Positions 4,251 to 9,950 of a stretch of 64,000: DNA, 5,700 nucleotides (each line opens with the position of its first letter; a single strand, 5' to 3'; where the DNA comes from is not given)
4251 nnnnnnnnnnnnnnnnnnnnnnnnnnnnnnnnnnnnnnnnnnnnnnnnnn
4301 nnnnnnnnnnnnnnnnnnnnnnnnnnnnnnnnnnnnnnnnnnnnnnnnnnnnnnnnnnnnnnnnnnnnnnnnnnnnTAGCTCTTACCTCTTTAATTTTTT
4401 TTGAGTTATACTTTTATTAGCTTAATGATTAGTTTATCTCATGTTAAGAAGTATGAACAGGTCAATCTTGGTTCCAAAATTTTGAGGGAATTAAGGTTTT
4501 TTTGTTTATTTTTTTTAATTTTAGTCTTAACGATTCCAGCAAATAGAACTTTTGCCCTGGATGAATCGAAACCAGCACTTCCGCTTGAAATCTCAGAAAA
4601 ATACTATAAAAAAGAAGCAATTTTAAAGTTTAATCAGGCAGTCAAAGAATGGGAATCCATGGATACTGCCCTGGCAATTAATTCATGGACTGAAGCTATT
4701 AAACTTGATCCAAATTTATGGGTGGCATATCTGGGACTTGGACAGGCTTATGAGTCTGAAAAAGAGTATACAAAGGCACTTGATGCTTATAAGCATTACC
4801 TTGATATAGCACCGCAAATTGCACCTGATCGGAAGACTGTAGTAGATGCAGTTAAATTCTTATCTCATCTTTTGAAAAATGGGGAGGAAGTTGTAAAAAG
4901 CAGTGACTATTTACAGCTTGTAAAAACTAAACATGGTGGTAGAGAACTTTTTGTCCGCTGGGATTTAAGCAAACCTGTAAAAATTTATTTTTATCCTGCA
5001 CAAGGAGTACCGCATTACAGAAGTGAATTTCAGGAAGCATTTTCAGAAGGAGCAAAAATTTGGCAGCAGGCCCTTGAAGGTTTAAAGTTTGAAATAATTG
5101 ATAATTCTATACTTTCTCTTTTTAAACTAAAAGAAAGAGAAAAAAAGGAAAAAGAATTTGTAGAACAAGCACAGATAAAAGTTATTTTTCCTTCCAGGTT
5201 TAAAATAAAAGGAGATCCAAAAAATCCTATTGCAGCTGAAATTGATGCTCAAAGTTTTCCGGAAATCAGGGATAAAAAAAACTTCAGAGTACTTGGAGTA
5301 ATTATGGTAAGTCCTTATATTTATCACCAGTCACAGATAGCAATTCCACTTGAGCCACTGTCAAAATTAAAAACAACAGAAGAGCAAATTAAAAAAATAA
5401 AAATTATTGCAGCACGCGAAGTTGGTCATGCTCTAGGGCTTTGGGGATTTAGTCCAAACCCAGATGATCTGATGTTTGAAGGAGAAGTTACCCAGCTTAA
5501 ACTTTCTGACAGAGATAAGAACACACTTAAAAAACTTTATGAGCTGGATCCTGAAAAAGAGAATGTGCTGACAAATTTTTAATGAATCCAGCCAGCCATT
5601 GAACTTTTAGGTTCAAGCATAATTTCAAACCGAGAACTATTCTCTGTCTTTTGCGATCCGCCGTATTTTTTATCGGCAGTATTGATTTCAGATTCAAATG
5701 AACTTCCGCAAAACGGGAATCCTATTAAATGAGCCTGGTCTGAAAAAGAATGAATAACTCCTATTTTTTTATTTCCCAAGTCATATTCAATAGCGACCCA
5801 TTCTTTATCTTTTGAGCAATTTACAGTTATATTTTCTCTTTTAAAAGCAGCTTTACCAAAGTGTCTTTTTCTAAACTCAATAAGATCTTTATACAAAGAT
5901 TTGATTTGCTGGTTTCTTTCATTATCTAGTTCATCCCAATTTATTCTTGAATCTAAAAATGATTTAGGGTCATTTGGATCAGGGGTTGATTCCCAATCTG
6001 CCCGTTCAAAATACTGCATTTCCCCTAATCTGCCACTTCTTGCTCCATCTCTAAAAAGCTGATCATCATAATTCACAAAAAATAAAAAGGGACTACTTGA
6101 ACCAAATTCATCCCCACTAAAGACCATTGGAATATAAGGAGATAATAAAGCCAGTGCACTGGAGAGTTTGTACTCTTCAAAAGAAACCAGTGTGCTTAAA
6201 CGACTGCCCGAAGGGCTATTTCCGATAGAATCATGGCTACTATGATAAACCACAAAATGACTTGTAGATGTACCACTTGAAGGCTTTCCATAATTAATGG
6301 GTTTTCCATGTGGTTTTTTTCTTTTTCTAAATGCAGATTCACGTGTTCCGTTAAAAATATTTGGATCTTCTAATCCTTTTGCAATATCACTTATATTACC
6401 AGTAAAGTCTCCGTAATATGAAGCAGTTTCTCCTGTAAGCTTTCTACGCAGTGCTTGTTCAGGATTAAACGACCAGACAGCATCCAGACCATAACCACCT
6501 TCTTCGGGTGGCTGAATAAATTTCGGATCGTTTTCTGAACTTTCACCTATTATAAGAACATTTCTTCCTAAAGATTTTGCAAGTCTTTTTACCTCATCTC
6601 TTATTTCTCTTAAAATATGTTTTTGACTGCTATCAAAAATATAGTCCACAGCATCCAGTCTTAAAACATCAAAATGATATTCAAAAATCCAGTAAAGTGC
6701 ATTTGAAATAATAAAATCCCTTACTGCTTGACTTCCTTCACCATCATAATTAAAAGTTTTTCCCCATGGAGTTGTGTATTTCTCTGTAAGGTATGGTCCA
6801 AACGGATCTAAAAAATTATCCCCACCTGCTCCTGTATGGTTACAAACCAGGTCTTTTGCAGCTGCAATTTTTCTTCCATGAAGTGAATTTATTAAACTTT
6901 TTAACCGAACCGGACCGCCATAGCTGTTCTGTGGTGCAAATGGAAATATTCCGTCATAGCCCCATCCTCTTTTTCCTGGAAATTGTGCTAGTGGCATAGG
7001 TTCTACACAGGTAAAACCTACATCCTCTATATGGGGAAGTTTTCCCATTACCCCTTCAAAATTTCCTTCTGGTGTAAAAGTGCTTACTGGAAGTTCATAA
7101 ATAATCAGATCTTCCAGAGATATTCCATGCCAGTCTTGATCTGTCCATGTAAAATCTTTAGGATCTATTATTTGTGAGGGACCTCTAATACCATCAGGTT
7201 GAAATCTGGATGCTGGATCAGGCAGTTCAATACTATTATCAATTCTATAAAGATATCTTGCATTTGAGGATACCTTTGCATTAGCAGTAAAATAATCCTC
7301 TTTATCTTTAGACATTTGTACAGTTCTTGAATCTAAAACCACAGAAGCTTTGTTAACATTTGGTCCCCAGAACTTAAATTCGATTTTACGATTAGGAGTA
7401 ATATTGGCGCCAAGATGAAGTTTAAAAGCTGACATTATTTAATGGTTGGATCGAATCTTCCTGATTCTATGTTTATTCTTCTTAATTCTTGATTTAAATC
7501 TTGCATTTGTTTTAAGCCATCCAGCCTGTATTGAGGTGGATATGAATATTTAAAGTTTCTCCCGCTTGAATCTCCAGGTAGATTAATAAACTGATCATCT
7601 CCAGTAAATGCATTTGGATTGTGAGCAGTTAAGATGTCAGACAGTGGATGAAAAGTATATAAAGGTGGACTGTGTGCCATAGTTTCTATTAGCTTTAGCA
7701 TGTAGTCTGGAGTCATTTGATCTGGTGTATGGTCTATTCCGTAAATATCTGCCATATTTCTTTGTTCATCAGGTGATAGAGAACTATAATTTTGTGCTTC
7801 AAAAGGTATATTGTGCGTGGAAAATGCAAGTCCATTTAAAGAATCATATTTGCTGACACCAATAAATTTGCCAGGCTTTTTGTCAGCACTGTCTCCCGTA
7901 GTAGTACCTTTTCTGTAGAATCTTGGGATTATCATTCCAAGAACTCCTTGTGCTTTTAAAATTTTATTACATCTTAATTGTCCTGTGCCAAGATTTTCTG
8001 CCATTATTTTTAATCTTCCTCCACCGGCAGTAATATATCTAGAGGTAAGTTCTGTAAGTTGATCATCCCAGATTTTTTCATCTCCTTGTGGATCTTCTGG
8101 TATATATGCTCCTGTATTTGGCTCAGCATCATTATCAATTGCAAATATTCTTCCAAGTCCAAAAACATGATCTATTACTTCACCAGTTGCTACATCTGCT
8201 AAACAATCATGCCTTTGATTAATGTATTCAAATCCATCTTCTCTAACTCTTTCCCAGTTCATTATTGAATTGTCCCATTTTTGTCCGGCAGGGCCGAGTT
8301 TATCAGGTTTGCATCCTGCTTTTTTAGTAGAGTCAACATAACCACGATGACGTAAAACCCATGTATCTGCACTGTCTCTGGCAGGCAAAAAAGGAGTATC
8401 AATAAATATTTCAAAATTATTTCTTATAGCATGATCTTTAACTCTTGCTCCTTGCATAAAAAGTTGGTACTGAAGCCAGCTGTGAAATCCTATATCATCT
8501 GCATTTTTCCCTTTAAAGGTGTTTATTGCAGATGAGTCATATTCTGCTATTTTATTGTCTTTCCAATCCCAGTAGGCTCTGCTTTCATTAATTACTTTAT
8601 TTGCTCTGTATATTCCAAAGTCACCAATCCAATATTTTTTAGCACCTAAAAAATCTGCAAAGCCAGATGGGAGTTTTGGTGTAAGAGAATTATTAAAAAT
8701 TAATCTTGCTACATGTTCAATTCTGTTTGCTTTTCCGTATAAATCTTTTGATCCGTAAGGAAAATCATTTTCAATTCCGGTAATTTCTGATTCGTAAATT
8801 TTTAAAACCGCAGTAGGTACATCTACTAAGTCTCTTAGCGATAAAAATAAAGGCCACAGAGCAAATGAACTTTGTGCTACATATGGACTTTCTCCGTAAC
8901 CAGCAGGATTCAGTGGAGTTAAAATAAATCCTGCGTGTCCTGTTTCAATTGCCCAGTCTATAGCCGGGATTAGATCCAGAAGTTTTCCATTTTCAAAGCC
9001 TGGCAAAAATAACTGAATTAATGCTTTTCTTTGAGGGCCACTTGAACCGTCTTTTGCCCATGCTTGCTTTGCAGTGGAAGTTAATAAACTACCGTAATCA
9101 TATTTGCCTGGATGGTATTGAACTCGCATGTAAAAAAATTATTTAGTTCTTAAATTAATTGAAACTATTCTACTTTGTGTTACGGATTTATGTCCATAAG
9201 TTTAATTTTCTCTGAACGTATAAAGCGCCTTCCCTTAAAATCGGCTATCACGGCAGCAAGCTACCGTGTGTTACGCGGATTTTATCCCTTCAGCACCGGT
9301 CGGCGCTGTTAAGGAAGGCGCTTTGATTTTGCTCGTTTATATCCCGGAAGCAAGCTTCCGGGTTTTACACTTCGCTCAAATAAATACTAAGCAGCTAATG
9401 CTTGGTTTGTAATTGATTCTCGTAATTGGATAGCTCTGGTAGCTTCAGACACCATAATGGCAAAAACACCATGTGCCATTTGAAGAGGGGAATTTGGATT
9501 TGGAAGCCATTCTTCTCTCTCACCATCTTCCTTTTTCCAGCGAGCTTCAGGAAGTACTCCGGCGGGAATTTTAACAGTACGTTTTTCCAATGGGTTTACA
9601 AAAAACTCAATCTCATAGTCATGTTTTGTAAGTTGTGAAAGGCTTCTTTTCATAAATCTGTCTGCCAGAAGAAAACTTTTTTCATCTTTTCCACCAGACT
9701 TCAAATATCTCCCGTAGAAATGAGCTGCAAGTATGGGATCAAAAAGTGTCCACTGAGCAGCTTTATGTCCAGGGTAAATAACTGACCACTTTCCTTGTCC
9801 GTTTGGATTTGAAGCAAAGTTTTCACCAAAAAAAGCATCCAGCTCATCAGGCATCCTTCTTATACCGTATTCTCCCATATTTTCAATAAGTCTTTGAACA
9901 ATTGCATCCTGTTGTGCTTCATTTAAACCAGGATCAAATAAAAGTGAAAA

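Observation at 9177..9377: Composite GC-rich tandem/inverted repeat between the GH15 and GH77 genes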

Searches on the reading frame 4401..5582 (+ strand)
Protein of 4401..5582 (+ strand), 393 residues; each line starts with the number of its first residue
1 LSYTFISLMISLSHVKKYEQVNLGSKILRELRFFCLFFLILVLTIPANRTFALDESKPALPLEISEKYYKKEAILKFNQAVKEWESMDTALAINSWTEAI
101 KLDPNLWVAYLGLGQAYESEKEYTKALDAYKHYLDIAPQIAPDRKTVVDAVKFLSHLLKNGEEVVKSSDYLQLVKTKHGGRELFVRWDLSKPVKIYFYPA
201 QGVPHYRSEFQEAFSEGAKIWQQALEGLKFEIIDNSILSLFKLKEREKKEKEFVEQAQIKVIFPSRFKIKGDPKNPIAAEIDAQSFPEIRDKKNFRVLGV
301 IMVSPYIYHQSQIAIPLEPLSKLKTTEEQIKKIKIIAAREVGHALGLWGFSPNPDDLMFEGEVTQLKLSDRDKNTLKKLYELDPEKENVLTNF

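Call 16: search_protein_families(library=pfam, proteins=[window:4401-5582:+])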
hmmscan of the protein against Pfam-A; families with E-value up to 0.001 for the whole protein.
window:4401-5582:+ (393 aa): 5 families
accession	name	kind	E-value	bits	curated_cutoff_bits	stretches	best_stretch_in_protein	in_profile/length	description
PF00515.34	TPR_1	-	5.7e-08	32.7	27.8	1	109-139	3-33/34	Tetratricopeptide repeat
PF13432.12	TPR_16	-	4.7e-06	27.4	32.7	1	84-139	8-63/65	Tetratricopeptide repeat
PF07719.23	TPR_2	-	2.5e-05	24.5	27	0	109-139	3-33/34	Tetratricopeptide repeat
PF00413.30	Peptidase_M10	-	0.00015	22.1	24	1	208-380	21-158/159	Matrixin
PF13414.12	TPR_11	-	0.00016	21.7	26.8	1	92-118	13-39/42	TPR repeat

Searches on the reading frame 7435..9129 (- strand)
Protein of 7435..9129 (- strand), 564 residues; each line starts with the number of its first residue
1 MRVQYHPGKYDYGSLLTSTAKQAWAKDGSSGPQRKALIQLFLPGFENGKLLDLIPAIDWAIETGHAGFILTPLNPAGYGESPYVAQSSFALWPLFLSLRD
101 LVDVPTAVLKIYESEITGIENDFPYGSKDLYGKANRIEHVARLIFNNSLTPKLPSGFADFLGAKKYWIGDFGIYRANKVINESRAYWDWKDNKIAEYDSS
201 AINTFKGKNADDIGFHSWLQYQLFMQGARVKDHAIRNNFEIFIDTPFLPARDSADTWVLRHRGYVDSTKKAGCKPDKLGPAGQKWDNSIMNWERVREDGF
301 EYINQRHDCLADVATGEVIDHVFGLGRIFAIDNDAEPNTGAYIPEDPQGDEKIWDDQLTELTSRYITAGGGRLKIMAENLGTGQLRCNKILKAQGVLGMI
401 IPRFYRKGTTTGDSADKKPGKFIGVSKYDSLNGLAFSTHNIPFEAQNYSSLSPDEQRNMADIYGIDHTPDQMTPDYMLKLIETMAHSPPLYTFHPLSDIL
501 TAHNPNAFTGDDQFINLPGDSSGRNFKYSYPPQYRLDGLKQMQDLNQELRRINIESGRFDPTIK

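Call 16: search_protein_families(library=pfam, proteins=[window:7435-9129:-])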
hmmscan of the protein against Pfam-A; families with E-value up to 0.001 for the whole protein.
window:7435-9129:- (564 aa): 1 family
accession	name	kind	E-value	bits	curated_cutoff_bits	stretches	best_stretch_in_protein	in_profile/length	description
PF02446.23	Glyco_hydro_77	-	3.2e-66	224.5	25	1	47-531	12-460/465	4-alpha-glucanotransferase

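Call 22: find_encoding_contigs(protein=window:7435-9129:-, flank=10000, max_places=6)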
Protein window:7435-9129:- (564 aa): 7 contigs read that carry it; 5 places shown.
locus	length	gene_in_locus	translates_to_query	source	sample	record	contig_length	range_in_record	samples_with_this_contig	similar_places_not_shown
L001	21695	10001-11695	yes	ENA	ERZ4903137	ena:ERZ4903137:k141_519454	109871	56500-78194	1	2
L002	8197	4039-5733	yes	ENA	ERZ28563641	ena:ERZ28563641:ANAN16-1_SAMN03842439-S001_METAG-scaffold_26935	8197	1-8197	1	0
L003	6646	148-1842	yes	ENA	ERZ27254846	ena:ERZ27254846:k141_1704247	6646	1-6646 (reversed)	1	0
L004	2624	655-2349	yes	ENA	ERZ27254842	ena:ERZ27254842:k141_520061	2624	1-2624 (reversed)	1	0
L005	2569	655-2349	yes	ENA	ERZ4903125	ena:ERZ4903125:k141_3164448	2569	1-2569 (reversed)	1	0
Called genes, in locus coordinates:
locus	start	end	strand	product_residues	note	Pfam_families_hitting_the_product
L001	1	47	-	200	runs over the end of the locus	PF01195:Pept_tRNA_hydro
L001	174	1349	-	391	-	PF02670:DXP_reductoisom, PF08436:DXP_redisom_C, PF13288:DXPR_C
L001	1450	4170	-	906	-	PF00133:tRNA-synt_1, PF09334:tRNA-synt_1g, PF13603:tRNA-synt_1_2 (weak), PF08264:Anticodon_1, PF10458:Val_tRNA-synt_C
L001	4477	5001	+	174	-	-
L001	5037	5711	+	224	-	-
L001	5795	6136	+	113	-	PF03091:CutA1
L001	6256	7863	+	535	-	PF03065:Glyco_hydro_57, PF12055:DUF3536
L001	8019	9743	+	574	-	-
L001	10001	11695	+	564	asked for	PF02446:Glyco_hydro_77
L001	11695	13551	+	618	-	PF00128:Alpha-amylase (weak)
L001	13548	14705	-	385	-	PF07719:TPR_2 (faint), PF00515:TPR_1 (faint), PF13432:TPR_16 (weak)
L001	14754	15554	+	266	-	PF23198:PDE8A_N (weak), PF00072:Response_reg, PF00486:Trans_reg_C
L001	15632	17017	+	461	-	PF00206:Lyase_1, PF14698:ASL_C2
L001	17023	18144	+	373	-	PF00483:NTP_transferase, PF12804:NTP_transf_3, PF00132:Hexapep, PF25084:LbH_EIF2B, PF25087:GMPPB_C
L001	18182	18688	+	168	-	PF01782:RimM, PF05239:PRC, PF24986:PRC_RimM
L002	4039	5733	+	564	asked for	PF02446:Glyco_hydro_77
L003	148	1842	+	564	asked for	PF02446:Glyco_hydro_77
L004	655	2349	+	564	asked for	PF02446:Glyco_hydro_77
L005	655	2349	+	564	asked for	PF02446:Glyco_hydro_77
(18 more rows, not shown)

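Call 23: find_homologous_proteins(query=window:7435-9129:-, max_evalue=1e-50)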
Query window:7435-9129:- (564 aa): 1 proteins with E <= 1e-50 among 7740 candidates.
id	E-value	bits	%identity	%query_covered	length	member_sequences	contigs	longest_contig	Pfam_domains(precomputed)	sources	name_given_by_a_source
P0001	0.0e+0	1331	100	100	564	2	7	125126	PF02446.24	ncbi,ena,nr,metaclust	ncbi:MAG: hypothetical protein A3B68_05365 [Candidatus Melainabacteria bacterium RIFCSPHIGHO2_02_FUL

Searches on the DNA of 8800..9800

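Call 4: search_rna_families(source=window, start=8800, end=9800, threshold=evalue, max_evalue=10, show_alignments=3)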
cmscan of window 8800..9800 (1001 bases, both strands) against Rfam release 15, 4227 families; matches with E-value up to 10: 2.
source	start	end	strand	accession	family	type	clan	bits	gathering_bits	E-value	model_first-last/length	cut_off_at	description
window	9430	9663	+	RF01951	SOX2OT_exon1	Gene; lncRNA;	-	17.9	65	0.24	1-230/230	no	SOX2 overlapping transcript exon 1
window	9213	9301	-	RF02213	ZFAT-AS1_3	Gene; lncRNA;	-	13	70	4.7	1-80/80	no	ZFAT antisense RNA 1 conserved region 3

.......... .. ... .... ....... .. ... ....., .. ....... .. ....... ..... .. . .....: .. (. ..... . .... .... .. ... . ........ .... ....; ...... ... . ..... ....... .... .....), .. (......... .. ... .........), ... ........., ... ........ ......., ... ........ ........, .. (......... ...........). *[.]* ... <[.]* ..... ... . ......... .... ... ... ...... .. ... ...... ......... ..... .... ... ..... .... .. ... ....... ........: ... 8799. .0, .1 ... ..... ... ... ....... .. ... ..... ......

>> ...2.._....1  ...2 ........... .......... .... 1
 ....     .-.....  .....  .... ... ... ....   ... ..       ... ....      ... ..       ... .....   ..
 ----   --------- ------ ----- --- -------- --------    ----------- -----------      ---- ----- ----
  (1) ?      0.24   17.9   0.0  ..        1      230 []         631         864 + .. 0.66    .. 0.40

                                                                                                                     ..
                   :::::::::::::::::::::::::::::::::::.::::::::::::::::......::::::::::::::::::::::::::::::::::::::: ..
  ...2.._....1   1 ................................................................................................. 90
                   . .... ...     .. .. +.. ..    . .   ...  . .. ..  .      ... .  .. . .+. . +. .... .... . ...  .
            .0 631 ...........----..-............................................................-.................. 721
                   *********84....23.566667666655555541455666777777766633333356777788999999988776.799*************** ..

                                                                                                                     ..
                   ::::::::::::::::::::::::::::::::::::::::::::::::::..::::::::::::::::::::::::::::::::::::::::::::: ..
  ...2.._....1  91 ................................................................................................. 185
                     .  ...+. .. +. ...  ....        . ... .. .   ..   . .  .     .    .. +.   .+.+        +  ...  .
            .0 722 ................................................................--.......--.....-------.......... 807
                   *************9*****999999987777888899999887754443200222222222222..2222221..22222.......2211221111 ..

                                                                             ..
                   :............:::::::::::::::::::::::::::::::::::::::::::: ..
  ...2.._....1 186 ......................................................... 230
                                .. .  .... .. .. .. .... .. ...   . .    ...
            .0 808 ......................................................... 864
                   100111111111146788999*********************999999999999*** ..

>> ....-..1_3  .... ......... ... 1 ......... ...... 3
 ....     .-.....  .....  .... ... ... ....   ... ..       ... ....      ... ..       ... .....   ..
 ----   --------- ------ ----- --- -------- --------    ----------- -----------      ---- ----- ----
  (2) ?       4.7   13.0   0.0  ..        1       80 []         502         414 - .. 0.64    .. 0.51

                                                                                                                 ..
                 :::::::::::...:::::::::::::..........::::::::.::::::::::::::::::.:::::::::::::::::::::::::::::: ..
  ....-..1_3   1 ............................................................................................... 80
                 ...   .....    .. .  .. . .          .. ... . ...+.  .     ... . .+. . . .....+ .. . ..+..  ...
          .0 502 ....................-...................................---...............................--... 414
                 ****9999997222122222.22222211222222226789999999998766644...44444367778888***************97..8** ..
